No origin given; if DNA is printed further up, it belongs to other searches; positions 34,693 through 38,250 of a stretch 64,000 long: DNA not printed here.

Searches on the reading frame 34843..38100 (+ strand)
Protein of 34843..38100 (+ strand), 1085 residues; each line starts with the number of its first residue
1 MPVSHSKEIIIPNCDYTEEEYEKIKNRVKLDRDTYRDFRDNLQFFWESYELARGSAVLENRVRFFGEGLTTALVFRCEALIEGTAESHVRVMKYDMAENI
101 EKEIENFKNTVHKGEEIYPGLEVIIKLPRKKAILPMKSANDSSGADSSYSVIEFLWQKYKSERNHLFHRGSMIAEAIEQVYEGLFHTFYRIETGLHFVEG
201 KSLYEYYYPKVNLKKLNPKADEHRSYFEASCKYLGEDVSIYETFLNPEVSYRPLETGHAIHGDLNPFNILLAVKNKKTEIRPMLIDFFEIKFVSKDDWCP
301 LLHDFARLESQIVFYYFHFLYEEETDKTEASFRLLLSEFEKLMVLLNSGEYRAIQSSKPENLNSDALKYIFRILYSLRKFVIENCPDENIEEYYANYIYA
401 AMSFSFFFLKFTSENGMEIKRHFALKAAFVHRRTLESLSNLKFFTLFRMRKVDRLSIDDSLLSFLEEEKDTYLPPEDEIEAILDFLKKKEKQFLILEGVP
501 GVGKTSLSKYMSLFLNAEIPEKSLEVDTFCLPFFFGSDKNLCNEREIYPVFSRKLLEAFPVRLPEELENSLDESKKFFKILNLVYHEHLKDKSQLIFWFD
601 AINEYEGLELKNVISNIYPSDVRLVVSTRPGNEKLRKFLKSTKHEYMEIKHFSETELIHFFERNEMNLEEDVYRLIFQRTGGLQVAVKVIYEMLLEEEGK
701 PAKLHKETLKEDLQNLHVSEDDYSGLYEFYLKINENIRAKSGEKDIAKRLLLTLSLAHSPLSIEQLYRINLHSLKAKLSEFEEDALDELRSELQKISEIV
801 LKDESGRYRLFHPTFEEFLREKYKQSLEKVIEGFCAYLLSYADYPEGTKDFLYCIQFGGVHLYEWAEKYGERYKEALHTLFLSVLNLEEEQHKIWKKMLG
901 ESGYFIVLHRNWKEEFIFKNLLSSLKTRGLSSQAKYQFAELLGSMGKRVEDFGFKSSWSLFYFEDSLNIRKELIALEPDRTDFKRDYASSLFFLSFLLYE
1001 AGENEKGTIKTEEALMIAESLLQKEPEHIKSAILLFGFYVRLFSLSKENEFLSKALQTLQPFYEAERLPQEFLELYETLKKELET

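Call 6: search_protein_families(library=pfam, proteins=[window:34843-38100:+])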
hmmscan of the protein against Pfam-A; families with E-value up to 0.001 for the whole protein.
window:34843-38100:+ (1085 aa): 5 families
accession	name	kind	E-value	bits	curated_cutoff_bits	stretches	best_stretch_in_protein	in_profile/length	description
PF19974.5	TCAD9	-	1e-17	64.9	40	1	241-400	284-419/429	Ternary complex associated domain 9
PF05729.18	NACHT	-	9.6e-08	32.5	26.7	1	494-663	3-162/167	NACHT domain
PF24883.2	NPHP3_N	-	2.3e-06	28.3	24.8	1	484-615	14-147/164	Nephrocystin 3, N-terminal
PF00931.28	NB-ARC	-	5.8e-06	26.2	23.5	1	476-697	2-208/248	NB-ARC domain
PF25521.1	HTH_TANC1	-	0.00066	19.9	27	0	757-823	21-82/154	TANC1-like, winged helix-turn-helix domain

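Call 18: search_protein_families(library=padloc, proteins=[window:34843-38100:+], max_evalue=0.01)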
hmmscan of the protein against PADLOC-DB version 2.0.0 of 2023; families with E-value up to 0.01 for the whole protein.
window:34843-38100:+ (1085 aa): 0 families
